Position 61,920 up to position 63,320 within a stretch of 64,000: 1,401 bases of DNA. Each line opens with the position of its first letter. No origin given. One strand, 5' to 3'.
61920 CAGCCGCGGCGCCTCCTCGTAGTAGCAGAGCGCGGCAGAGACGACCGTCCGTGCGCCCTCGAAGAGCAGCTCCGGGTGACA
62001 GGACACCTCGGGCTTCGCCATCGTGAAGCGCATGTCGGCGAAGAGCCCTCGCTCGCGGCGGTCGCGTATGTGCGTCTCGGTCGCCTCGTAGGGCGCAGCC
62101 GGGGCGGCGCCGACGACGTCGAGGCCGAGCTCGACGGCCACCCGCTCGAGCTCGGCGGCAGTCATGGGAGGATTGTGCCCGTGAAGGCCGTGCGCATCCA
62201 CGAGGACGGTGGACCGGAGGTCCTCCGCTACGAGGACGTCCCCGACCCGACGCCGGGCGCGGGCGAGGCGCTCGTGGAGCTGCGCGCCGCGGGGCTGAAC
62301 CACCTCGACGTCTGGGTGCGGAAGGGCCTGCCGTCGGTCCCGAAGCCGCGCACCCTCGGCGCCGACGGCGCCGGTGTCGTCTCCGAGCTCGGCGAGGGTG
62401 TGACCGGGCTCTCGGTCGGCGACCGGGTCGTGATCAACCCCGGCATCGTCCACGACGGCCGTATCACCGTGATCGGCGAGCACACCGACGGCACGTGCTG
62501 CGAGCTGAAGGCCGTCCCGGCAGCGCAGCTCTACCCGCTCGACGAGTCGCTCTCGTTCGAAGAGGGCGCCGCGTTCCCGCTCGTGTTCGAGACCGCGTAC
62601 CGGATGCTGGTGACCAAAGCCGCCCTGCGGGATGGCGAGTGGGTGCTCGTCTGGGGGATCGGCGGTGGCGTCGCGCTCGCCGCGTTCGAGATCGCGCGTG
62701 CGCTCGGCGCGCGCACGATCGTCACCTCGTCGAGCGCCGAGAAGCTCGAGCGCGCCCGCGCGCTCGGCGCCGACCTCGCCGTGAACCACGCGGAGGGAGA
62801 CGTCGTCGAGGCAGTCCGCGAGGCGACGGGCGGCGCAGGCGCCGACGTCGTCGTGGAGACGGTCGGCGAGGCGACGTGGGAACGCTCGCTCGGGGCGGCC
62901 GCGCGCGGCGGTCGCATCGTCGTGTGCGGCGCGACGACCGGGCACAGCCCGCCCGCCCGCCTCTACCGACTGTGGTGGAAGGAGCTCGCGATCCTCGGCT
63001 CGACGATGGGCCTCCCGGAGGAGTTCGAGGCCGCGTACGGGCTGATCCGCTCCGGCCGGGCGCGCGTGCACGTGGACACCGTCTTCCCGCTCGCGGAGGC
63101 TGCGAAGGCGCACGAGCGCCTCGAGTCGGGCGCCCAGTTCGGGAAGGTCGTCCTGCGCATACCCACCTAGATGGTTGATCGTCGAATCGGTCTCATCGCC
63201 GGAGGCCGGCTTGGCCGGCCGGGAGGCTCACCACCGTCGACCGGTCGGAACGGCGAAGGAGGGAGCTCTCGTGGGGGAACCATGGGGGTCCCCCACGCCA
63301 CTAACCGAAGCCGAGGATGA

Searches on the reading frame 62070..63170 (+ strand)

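Call 64: search_protein_families(library=pfam, proteins=[window:62070-63170:+], max_evalue=0.00001)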
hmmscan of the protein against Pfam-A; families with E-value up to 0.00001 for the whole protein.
window:62070-63170:+ (366 aa): 3 families
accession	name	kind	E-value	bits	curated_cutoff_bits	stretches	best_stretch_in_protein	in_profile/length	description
PF00107.32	ADH_zinc_N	-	8e-34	116.8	31.8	1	200-325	1-126/129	Zinc-binding dehydrogenase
PF13602.12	ADH_zinc_N_2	-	2.2e-25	90.6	27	1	232-362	1-134/134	Zinc-binding dehydrogenase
PF08240.17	ADH_N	-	3.9e-17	62.9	23.5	1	63-158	1-103/104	Alcohol dehydrogenase GroES-like domain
